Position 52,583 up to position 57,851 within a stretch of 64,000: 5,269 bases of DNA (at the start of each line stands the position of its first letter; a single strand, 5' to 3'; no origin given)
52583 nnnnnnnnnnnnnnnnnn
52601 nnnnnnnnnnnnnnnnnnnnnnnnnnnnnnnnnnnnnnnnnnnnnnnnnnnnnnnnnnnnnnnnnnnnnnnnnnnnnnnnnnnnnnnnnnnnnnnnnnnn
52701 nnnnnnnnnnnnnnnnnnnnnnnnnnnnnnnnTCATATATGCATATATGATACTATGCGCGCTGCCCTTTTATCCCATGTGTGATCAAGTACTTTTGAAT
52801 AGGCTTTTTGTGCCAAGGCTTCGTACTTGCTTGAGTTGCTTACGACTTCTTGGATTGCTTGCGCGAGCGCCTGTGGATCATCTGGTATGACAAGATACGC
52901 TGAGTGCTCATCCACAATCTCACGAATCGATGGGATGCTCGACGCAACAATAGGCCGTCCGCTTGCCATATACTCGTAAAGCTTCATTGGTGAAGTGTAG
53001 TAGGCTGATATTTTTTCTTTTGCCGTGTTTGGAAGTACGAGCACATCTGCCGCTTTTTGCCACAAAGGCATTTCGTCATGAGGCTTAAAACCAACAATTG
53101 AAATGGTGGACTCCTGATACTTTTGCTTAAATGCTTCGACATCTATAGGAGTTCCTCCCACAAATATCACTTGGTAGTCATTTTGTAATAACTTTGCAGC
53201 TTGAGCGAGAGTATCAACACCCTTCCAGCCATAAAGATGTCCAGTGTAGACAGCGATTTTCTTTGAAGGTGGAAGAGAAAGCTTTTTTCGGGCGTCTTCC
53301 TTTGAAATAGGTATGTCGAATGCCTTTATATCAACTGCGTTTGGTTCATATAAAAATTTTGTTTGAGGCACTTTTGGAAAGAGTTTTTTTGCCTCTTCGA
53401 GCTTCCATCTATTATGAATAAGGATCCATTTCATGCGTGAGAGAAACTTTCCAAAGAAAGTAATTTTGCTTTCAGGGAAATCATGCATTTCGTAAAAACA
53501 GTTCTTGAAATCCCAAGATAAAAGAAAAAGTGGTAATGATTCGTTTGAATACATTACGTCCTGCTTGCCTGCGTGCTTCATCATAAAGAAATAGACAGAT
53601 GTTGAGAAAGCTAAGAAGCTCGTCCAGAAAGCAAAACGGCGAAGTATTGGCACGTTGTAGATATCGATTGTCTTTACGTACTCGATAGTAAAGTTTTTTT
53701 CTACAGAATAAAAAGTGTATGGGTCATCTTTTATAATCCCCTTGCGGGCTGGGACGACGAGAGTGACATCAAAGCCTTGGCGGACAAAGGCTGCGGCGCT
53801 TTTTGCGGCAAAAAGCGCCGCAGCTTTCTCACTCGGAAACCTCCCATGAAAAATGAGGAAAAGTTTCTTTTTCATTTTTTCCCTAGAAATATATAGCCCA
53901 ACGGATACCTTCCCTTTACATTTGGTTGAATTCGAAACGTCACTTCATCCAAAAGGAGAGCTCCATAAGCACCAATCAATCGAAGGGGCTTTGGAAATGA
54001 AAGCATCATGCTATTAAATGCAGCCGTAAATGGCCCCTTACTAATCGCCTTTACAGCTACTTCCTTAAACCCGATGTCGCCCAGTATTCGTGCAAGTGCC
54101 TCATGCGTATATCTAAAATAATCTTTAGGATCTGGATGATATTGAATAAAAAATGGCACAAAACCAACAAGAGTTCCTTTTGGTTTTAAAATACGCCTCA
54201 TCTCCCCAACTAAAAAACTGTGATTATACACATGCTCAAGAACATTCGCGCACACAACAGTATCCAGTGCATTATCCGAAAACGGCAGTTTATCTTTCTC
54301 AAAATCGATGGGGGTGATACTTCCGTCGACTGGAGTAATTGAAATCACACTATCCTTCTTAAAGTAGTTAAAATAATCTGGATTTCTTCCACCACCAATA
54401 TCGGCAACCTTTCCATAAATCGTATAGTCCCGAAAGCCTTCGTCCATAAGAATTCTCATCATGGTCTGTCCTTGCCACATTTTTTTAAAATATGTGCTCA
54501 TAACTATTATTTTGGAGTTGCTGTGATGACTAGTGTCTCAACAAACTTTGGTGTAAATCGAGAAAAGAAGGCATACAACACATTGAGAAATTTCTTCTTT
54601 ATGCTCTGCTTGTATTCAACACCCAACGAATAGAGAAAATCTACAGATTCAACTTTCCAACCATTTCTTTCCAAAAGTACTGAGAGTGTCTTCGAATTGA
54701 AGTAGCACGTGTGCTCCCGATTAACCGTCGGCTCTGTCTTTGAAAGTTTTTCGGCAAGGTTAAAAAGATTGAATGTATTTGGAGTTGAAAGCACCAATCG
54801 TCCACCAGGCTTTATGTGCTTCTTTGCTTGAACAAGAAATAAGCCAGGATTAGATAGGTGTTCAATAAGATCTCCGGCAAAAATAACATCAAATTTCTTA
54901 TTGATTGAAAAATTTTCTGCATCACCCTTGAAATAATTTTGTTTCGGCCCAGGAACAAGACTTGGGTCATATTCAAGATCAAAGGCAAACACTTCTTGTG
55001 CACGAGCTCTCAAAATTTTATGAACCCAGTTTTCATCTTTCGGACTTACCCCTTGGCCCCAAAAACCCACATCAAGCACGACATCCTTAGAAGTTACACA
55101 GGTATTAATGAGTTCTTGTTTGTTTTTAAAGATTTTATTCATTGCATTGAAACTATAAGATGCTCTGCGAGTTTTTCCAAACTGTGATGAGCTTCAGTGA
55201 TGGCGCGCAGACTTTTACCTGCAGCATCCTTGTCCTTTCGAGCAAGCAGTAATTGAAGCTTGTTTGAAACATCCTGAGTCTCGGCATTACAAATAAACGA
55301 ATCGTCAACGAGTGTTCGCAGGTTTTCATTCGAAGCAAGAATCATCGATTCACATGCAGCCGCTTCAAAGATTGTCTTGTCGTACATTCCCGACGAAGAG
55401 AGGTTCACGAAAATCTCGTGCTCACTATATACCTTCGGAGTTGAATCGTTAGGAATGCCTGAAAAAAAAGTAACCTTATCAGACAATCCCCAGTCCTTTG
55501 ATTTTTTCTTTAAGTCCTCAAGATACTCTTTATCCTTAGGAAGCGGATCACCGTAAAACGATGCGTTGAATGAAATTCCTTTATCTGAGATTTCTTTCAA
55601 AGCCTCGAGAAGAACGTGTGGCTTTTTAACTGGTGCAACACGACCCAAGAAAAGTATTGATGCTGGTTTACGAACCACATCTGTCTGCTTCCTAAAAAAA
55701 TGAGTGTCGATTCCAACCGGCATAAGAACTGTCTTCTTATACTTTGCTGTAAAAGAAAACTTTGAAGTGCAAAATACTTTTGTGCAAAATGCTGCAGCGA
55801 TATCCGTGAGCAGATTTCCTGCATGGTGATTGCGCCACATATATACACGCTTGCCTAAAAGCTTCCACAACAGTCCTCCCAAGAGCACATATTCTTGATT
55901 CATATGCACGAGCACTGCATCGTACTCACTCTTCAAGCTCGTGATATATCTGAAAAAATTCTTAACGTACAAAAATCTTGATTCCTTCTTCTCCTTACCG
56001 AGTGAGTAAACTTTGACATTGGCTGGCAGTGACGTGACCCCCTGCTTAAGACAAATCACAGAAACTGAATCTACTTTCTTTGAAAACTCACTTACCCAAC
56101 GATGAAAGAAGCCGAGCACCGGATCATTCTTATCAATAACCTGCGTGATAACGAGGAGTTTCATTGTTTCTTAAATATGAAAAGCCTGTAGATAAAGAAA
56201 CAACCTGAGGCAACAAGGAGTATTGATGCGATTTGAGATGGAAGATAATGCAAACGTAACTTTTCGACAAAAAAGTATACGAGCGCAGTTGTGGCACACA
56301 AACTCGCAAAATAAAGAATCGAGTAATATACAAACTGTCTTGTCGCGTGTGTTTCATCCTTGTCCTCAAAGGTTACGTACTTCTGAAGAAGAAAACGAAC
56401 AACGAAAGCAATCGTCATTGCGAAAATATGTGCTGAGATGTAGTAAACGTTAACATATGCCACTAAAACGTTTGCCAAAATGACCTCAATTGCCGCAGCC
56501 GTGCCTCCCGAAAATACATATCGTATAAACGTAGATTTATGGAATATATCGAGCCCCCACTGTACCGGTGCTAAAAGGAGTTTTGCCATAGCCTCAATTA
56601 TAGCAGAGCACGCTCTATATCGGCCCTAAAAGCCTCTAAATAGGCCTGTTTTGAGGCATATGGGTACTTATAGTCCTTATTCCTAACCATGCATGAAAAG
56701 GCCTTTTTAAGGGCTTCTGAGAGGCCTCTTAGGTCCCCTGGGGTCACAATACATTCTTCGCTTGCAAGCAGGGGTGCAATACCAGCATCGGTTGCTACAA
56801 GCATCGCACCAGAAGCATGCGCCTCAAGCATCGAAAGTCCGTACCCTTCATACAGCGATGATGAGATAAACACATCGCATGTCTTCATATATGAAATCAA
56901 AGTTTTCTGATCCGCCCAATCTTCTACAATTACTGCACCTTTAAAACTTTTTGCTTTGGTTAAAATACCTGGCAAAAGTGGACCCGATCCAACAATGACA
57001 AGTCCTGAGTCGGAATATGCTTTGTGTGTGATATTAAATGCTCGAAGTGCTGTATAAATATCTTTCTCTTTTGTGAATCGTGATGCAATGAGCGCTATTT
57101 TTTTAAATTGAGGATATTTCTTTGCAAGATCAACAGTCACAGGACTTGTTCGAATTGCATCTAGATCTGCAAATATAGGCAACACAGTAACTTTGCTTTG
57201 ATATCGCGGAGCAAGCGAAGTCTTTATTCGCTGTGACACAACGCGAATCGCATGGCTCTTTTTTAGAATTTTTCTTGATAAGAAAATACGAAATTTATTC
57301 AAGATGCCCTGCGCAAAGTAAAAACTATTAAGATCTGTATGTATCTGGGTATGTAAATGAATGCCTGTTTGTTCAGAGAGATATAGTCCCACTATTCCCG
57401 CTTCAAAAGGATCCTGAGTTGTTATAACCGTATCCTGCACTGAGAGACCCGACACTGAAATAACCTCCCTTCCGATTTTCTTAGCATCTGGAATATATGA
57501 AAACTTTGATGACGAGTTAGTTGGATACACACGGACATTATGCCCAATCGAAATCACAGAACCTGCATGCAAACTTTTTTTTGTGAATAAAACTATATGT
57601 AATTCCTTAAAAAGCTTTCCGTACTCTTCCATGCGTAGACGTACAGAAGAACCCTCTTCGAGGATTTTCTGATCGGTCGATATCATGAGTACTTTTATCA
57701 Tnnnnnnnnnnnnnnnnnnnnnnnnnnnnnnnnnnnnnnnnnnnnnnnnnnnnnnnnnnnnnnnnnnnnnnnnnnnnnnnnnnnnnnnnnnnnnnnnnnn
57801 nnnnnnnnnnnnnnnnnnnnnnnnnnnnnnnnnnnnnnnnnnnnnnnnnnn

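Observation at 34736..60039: A 25-kb surface-glycan biosynthesis island with an unusually rich tailoring repertoire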

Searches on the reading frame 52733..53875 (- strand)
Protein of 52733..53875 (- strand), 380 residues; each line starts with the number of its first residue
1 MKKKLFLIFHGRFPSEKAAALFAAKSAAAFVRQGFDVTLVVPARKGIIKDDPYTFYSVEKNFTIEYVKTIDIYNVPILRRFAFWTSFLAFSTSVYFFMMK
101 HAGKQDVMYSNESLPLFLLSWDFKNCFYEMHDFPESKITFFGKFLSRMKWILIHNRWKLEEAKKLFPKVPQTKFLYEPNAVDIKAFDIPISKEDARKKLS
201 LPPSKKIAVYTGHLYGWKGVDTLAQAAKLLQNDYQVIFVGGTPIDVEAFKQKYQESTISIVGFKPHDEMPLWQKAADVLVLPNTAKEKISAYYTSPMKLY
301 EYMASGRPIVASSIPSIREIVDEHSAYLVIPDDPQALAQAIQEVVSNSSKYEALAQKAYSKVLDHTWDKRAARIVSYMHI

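Call 4: search_protein_families(library=pfam, proteins=[window:52733-53875:-], max_evalue=0.001)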
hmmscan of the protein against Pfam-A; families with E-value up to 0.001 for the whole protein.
window:52733-53875:- (380 aa): 3 families
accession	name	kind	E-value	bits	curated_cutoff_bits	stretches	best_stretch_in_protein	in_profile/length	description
PF13692.12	Glyco_trans_1_4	-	1.6e-25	90.5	27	1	206-347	2-142/142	Glycosyl transferases group 1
PF00534.26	Glycos_transf_1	-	3.6e-24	85.7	26.4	1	192-360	2-171/172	Glycosyl transferases group 1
PF13524.12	Glyco_trans_1_2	-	4.7e-11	43.3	25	1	232-375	13-143/144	Glycosyl transferase-like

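Call 34: search_protein_families(library=ncbifam, proteins=[window:52733-53875:-], max_evalue=0.00001)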
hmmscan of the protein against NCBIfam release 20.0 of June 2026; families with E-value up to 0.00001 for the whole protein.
window:52733-53875:- (380 aa): 18 families
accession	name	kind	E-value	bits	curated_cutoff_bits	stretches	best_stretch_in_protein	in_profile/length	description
NF047684.1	TeichurnBiosyTuaC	equivalog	3.6e-24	85.4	550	1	176-372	189-379/391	teichuronic acid biosynthesis protein TuaC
TIGR04063.1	stp3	hypoth_equivalog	8.2e-24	84.2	442.05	1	169-373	177-387/397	TIGR04063 family PEP-CTERM/XrtA system glycosyltransferase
NF007640.0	PRK10307.1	subfamily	5.1e-21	75.1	276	1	168-369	190-393/411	WcaI family glycosyltransferase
NF053787.1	GlcN_PG_synth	equivalog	6.7e-18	64.7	480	1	177-375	169-353/361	N-acetylglucosaminyl phosphatidylglycerol synthase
TIGR04047.1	MSMEG_0565_glyc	hypoth_equivalog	1.8e-13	50.3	259.85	1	178-375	165-368/373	MSMEG_0565 family glycosyltransferase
TIGR02149.1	glgA_Coryne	subfamily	2.7e-13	49.8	302.4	1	163-375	160-384/391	glycogen synthase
NF047676.1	TeichurnBiosyTuaH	equivalog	1.4e-12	47.2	550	1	179-357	190-364/384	teichuronic acid biosynthesis protein TuaH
TIGR03449.1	mycothiol_MshA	equivalog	3.1e-12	46.1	462.5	1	180-375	196-397/406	D-inositol-3-phosphate glycosyltransferase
NF012028.0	PRK15484.1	subfamily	2.1e-11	43.6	618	1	170-374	159-371/380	lipopolysaccharide N-acetylglucosaminyltransferase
NF038298.1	EPS_HpsO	equivalog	4e-11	42.3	575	1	182-370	179-375/388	hormogonium polysaccharide biosynthesis glycosyltransferase HpsO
NF041876.1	EPS_EpsE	equivalog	1.2e-10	41.2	400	1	257-373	277-387/389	exopolysaccharide biosynthesis GT4 family glycosyltransferase EpsE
TIGR04005.1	wcaL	equivalog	8.1e-10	38.1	537.6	1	233-364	255-388/406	colanic acid biosynthesis glycosyltransferase WcaL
TIGR03088.1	stp2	hypoth_equivalog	3.5e-09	36.2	409.05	1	222-363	218-354/374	TIGR03088 family PEP-CTERM/XrtA system glycosyltransferase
NF038295.1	EPS_HpsP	equivalog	7.3e-08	31.8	550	1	190-376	192-382/388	hormogonium polysaccharide biosynthesis glycosyltransferase HpsP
TIGR03999.1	thiol_BshA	equivalog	1.7e-06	27.2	273.7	1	178-365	173-356/375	N-acetyl-alpha-D-glucosaminyl L-malate synthase BshA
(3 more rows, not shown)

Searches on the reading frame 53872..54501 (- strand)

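Call 4: search_protein_families(library=pfam, proteins=[window:53872-54501:-], max_evalue=0.001)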
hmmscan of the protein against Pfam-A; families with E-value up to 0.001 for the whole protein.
window:53872-54501:- (209 aa): 5 families
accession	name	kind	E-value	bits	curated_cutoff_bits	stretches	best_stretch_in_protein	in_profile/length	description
PF08241.18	Methyltransf_11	-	6.5e-10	40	21.2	1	70-112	52-94/95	Methyltransferase domain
PF13489.12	Methyltransf_23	-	1.9e-06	28.2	27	1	31-114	25-117/164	Methyltransferase domain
PF13649.12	Methyltransf_25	-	8.1e-05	23.7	27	1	70-109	56-97/97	Methyltransferase domain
PF08242.18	Methyltransf_12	-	0.00016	22.8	30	1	64-111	50-98/98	Methyltransferase domain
PF13847.12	Methyltransf_31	-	0.00047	20.3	27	1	71-112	65-108/145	Methyltransferase domain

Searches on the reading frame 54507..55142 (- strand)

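Call 4: search_protein_families(library=pfam, proteins=[window:54507-55142:-], max_evalue=0.001)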
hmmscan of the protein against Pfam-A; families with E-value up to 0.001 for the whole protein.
window:54507-55142:- (211 aa): 4 families
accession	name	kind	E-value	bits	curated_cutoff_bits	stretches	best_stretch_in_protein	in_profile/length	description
PF13489.12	Methyltransf_23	-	2.6e-14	53.7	27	1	47-166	43-163/164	Methyltransferase domain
PF08241.18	Methyltransf_11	-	1.1e-06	29.6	21.2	1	49-118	19-95/95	Methyltransferase domain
PF13847.12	Methyltransf_31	-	1.2e-06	28.8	27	1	73-140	61-129/145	Methyltransferase domain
PF08242.18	Methyltransf_12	-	1.1e-05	26.5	30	1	69-116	52-98/98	Methyltransferase domain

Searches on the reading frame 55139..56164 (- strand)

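Call 5: search_protein_families(library=pfam, proteins=[window:55139-56164:-], max_evalue=0.001)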
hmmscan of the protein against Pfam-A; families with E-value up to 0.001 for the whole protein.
window:55139-56164:- (341 aa): 4 families
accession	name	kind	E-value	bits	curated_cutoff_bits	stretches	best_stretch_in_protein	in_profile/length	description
PF00534.26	Glycos_transf_1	-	4.9e-14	52.7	26.4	1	156-280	4-124/172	Glycosyl transferases group 1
PF13692.12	Glyco_trans_1_4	-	1.7e-11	45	27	1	169-307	3-140/142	Glycosyl transferases group 1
PF13524.12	Glyco_trans_1_2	-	4.6e-09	36.8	25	1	186-336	6-142/144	Glycosyl transferase-like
PF13477.12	Glyco_trans_4_2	-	4.9e-05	24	23.4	1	19-104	12-98/139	Glycosyl transferase 4-like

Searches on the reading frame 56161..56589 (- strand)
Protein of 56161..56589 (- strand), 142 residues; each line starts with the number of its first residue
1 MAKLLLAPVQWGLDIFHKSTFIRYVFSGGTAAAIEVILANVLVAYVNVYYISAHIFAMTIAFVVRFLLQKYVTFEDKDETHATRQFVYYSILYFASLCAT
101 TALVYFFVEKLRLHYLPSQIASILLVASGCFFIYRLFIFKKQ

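Call 5: search_protein_families(library=pfam, proteins=[window:56161-56589:-], max_evalue=0.001)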
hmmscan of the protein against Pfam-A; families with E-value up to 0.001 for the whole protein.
window:56161-56589:- (142 aa): 1 family
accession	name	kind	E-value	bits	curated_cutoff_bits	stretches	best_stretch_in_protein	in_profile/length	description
PF04138.20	GtrA_DPMS_TM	-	1.3e-17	64.6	26.1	1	23-139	1-117/117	GtrA/DPMS, transmembrane domain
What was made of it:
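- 56161..56589 (-): GtrA-family small membrane protein (g22), the candidate flippase for polyprenyl-P-sugar. GtrA_DPMS_TM 64.6 bits (call 5).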

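Call 34: search_protein_families(library=ncbifam, proteins=[window:56161-56589:-], max_evalue=0.00001)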
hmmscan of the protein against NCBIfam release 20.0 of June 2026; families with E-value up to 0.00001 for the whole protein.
window:56161-56589:- (142 aa): 0 families

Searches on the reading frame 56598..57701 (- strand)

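Call 5: search_protein_families(library=pfam, proteins=[window:56598-57701:-], max_evalue=0.001)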
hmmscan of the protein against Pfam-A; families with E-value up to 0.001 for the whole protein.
window:56598-57701:- (367 aa): 4 families
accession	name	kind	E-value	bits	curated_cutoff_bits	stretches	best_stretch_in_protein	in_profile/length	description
PF13692.12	Glyco_trans_1_4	-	4.9e-18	66.2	27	1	201-334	2-139/142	Glycosyl transferases group 1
PF00534.26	Glycos_transf_1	-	2.6e-16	60.1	26.4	1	200-337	15-158/172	Glycosyl transferases group 1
PF13439.12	Glyco_transf_4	-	3.6e-07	30.8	28.5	1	84-181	71-169/170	Glycosyltransferase Family 4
PF20706.3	GT4-conflict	-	9.7e-05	21.9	26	1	260-315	267-323/385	Family 4 Glycosyltransferase in conflict systems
